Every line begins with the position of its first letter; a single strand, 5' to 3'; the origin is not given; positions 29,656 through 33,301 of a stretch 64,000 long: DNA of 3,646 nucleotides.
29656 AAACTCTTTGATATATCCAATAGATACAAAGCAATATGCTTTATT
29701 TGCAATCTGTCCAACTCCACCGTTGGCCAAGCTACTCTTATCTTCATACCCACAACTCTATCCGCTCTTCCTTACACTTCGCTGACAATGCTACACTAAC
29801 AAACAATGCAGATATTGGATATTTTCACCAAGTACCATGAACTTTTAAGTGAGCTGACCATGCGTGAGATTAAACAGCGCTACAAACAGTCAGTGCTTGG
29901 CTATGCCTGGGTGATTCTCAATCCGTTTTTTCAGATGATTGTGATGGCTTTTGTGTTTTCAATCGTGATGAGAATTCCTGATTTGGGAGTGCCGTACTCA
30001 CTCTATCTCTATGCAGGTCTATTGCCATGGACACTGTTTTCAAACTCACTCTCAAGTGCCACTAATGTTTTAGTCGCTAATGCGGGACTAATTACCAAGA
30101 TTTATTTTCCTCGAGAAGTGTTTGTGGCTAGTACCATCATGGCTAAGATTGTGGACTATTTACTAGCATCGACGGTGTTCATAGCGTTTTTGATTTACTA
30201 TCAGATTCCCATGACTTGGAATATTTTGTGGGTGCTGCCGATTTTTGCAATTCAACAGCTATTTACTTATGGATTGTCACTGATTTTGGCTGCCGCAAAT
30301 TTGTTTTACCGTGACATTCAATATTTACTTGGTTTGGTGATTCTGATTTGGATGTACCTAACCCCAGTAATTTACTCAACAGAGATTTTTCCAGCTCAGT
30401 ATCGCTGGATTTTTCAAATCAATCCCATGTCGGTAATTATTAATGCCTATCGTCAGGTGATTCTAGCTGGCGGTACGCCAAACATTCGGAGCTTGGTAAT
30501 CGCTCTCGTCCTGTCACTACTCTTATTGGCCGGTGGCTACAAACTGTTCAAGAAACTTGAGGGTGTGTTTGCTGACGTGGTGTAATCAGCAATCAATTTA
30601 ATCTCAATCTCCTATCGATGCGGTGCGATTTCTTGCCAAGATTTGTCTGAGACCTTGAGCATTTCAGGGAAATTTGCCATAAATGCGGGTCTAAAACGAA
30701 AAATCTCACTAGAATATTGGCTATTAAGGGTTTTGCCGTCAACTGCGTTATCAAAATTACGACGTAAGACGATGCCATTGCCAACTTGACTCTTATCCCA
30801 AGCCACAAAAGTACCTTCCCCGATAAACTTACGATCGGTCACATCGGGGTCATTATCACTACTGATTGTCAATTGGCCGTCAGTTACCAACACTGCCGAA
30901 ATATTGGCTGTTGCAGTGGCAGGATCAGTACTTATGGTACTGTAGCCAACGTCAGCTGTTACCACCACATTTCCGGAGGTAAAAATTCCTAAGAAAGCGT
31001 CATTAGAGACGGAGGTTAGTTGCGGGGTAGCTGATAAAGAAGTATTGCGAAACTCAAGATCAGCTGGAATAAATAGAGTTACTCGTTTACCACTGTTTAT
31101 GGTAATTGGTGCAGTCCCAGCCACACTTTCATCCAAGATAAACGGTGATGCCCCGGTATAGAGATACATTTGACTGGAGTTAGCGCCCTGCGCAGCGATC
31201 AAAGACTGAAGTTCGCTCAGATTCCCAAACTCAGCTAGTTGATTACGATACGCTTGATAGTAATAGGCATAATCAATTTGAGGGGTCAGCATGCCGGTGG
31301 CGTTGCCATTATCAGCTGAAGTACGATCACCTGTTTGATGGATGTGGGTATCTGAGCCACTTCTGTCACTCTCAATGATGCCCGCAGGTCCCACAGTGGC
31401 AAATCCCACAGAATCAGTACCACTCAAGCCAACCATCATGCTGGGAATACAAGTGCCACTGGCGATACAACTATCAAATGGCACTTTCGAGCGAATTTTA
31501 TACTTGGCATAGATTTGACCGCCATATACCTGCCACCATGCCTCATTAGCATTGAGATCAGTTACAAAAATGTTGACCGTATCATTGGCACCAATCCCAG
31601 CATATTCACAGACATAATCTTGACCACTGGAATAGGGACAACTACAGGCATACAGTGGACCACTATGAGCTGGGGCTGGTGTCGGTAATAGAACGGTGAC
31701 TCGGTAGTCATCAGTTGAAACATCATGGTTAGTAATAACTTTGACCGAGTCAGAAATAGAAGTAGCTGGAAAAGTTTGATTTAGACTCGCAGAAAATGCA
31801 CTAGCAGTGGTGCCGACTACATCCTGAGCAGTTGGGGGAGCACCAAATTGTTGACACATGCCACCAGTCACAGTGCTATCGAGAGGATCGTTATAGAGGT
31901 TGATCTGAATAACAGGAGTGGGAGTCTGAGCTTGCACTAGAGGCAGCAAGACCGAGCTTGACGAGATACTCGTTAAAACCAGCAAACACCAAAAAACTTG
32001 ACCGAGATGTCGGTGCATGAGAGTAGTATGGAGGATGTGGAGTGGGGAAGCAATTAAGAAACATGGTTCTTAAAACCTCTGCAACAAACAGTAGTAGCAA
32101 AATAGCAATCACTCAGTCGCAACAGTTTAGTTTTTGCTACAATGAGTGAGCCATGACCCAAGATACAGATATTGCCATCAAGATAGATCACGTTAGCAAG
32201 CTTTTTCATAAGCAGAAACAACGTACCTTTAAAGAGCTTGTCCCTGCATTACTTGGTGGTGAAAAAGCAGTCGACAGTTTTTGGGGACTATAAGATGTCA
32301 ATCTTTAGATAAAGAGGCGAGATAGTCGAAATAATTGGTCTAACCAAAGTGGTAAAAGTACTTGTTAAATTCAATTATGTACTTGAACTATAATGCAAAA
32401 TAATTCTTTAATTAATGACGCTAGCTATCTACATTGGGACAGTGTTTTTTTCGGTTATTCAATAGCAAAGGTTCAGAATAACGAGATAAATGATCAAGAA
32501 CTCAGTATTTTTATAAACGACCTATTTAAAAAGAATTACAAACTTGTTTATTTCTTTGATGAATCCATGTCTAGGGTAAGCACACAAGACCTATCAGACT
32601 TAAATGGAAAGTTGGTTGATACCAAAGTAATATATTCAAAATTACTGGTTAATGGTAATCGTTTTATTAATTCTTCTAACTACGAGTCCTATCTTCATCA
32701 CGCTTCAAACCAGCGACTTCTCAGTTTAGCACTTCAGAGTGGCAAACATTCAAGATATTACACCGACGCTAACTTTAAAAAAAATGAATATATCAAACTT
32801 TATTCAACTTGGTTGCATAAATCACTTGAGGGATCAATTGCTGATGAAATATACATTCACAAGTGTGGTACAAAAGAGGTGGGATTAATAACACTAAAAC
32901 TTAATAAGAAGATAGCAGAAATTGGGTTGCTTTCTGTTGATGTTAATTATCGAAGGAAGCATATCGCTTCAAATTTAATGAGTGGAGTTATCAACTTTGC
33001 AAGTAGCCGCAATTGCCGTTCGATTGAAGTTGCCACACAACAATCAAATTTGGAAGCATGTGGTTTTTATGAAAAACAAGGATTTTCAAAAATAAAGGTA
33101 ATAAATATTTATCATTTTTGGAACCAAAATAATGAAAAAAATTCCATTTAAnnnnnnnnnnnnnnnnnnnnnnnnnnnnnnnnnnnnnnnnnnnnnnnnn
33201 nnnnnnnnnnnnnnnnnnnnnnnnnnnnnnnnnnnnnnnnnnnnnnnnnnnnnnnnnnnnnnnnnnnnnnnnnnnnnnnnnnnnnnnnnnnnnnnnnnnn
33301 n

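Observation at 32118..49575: AT-rich glycan cassette of about 17 kb, bounded by a duplicated wzt 5' end: candidate serotype-switching island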

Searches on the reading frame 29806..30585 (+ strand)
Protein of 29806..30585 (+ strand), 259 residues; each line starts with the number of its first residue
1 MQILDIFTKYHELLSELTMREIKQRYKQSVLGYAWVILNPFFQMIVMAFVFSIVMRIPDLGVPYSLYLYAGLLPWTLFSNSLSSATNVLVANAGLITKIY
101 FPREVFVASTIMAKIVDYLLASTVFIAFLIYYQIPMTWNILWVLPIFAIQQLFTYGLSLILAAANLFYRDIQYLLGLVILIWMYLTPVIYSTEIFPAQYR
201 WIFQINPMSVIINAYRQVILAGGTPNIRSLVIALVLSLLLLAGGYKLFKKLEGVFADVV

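Call 8: search_protein_families(library=pfam, proteins=[window:29806-30585:+], max_evalue=0.01)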
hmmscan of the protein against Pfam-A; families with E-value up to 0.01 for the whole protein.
window:29806-30585:+ (259 aa): 1 family
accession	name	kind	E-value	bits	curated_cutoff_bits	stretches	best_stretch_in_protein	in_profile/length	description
PF01061.29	ABC2_membrane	-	3e-19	69.8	26.9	1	14-219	3-210/211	ABC-2 type transporter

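Call 11: search_protein_families(library=ncbifam, proteins=[window:29806-30585:+], max_evalue=0.001)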
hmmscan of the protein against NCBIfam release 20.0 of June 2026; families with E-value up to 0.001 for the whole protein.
window:29806-30585:+ (259 aa): 3 families
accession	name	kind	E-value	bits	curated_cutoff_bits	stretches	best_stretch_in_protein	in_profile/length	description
NF050109.1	galactan_ABC_perm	equivalog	4e-23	82.3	380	1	9-235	19-248/272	galactan export ABC transporter permease subunit Wzm/RfbD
NF050053.1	CapPschTportKpsM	equivalog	1.6e-17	64.3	300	1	13-235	4-238/257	capsule polysaccharide transporter KpsM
TIGR01247.1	drrB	subfamily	2.3e-06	27.5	223.05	1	25-238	8-223/236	daunorubicin resistance ABC transporter membrane protein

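Call 19: find_encoding_contigs(protein=window:29806-30585:+, flank=10000, max_places=10)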
Protein window:29806-30585:+ (259 aa): 1 contig read that carries it; 1 place shown.
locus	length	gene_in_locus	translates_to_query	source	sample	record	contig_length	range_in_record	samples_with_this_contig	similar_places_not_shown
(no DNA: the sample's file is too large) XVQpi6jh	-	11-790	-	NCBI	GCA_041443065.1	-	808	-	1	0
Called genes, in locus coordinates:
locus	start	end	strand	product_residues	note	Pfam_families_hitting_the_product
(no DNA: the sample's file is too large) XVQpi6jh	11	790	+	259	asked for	PF01061:ABC2_membrane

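Call 35: find_related_loci(query=window:29806-30585:+, collection=metagenome_contigs, flank=10000)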
Query window:29806-30585:+ (259 aa) in metagenome_contigs; peptide patterns used: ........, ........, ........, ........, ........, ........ (x = any residue, [..] = any of these).
289 stretches matched a pattern; 25 encode a relative of the query (tblastn E <= 1e-3); 25 distinct loci.
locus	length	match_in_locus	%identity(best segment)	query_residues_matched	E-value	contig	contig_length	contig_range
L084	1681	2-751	71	10-259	2e-131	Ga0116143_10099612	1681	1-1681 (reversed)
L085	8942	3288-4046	73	7-259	2e-122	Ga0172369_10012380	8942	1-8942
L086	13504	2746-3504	73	7-259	2e-122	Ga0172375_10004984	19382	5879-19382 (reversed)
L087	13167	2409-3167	73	7-259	2e-122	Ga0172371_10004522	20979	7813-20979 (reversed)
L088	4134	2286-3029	71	10-257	2e-115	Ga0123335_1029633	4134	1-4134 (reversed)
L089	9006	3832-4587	69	8-259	3e-112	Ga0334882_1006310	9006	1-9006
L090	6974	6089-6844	69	8-259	3e-112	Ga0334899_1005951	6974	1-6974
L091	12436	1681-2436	69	8-259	4e-112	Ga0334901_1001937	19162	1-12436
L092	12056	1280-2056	63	1-259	1e-103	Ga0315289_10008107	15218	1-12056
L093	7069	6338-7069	59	6-249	2e-95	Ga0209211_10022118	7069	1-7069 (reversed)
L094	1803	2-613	71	56-259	6e-99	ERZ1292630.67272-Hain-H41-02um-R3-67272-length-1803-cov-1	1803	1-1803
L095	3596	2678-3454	46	1-259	1e-66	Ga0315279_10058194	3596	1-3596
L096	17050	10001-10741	37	9-257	3e-51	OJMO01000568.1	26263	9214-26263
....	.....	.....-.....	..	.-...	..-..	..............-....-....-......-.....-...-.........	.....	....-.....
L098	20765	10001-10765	30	8-259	2e-36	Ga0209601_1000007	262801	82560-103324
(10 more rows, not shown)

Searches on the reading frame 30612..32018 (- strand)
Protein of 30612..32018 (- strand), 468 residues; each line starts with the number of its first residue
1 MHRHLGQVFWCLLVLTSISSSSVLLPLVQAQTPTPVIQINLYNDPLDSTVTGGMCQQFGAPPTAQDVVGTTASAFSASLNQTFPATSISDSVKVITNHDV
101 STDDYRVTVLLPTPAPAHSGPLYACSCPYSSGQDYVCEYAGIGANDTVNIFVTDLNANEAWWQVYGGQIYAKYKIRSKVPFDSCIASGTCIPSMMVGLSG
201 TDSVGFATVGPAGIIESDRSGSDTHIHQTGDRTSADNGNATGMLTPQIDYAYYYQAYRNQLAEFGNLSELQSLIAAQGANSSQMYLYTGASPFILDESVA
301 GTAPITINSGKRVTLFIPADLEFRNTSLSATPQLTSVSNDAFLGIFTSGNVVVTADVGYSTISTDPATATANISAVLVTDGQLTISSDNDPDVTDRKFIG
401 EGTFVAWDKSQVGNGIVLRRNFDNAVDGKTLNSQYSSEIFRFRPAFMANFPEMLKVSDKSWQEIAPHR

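Call 8: search_protein_families(library=pfam, proteins=[window:30612-32018:-], max_evalue=0.01)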
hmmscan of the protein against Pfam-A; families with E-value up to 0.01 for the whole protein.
window:30612-32018:- (468 aa): 0 families

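Call 11: search_protein_families(library=ncbifam, proteins=[window:30612-32018:-], max_evalue=0.001)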
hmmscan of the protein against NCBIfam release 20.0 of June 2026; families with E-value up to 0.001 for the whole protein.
window:30612-32018:- (468 aa): 0 families

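Call 54: search_protein_families(library=pfam, proteins=[window:30612-32018:-], max_evalue=5)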
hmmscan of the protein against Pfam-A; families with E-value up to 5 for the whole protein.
window:30612-32018:- (468 aa): 0 families

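Call 69: search_protein_families(library=phrogs, proteins=[window:30612-32018:-], max_evalue=0.001)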
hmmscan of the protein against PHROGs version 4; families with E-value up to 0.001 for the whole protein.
window:30612-32018:- (468 aa): 0 families

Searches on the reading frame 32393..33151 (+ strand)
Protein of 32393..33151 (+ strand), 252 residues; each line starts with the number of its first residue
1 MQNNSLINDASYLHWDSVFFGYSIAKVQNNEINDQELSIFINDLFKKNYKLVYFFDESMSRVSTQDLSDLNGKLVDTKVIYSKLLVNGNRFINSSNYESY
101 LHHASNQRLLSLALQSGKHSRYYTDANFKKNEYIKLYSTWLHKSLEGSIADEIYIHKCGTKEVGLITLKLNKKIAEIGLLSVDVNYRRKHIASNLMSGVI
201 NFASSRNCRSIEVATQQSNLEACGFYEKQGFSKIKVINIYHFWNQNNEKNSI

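Call 7: search_protein_families(library=pfam, proteins=[window:32393-33151:+], max_evalue=0.01)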
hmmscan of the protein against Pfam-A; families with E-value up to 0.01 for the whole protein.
window:32393-33151:+ (252 aa): 6 families
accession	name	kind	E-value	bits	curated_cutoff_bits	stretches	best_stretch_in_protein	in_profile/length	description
PF00583.31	Acetyltransf_1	-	2.5e-13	50.8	20.7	1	152-231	34-116/116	Acetyltransferase (GNAT) family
PF13673.13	Acetyltransf_10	-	2.6e-10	40.8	23.6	1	151-234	31-110/128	Acetyltransferase (GNAT) domain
PF13508.13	Acetyltransf_7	-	2.2e-09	38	27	1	153-232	5-83/84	Acetyltransferase (GNAT) domain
PF13420.13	Acetyltransf_4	-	0.00012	22.6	24.3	1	131-236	27-139/155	Acetyltransferase (GNAT) domain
PF08445.16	FR47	-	0.00054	20.3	22.1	1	165-235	12-81/86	FR47-like protein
PF13302.13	Acetyltransf_3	-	0.001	20.2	25.4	1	155-231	58-137/138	Acetyltransferase (GNAT) domain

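Call 11: search_protein_families(library=ncbifam, proteins=[window:32393-33151:+], max_evalue=0.001)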
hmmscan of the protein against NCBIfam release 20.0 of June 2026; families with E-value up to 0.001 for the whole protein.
window:32393-33151:+ (252 aa): 13 families
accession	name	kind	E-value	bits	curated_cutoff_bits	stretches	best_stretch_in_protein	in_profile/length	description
NF008212.0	PRK10975.1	equivalog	7.8e-23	81.5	219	1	11-232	8-221/232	dTDP-4-amino-4,6-dideoxy-D-galactose acyltransferase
TIGR01575.1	rimI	equivalog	8e-13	48.7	86.4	1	138-241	16-122/132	ribosomal protein S18-alanine N-acetyltransferase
TIGR02382.1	wecD_rffC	equivalog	3.1e-11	43.2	195.1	1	65-231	14-180/191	dTDP-4-amino-4,6-dideoxy-D-galactose acyltransferase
NF000360.1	sat4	exception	8.7e-08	32.5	380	1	153-249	74-172/180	streptothricin N-acetyltransferase Sat4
NF000359.1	sat3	exception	3.2e-06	27.3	360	1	162-232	82-153/180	streptothricin N-acetyltransferase Sat3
NF002959.0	PRK03624.1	equivalog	5.9e-06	26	124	1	180-240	78-138/147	GNAT family acetyltransferase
NF000358.1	sat2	exception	2.1e-05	24.4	360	1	163-241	71-149/174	streptothricin N-acetyltransferase Sat2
NF007853.0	PRK10562.1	equivalog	0.00021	21.5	125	1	161-235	58-124/146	N-acetyltransferase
TIGR03585.1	PseH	equivalog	0.00029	20.9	93.1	1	143-245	43-147/156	UDP-4-amino-4,6-dideoxy-N-acetyl-beta-L-altrosamine N-acetyltransferase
NF041716.1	HxA_phane_GNAT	equivalog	0.00034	20.6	250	1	182-240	90-149/152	cyclophane-containing RiPP N-acetyltransferase HaaN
NF053587.1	SpmdActasePaiA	equivalog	0.00034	20.4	250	0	169-236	85-152/172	spermidine/spermine N(1)-acetyltransferase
NF005840.0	PRK07757.1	equivalog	0.00052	20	154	1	153-235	44-122/153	N-acetyltransferase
NF007025.1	PRK09491.1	equivalog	0.00064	19.7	173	1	180-246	68-134/145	ribosomal protein S18-alanine N-acetyltransferase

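Call 24: find_encoding_contigs(protein=window:32393-33151:+, flank=10000, max_places=10)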
Protein window:32393-33151:+ (252 aa): 2 contigs read that carry it; 1 place shown.
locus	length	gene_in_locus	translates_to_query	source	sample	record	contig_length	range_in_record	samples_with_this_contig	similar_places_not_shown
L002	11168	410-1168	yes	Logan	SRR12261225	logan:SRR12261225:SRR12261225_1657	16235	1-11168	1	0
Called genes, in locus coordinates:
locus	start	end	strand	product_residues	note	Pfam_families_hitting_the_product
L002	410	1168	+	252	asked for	PF00583:Acetyltransf_1, PF13673:Acetyltransf_10, PF13508:Acetyltransf_7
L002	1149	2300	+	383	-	PF00155:Aminotran_1_2 (weak), PF01041:DegT_DnrJ_EryC1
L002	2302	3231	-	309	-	PF00535:Glycos_transf_2, PF10111:Glyco_tranf_2_2 (weak)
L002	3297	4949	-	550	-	-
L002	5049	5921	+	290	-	-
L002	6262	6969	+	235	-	PF02463:SMC_N (faint), PF00005:ABC_tran, PF13304:AAA_21 (faint)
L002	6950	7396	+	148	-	-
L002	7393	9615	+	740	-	PF00534:Glycos_transf_1, PF13692:Glyco_trans_1_4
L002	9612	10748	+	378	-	PF13692:Glyco_trans_1_4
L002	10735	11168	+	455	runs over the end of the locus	PF00534:Glycos_transf_1, PF13692:Glyco_trans_1_4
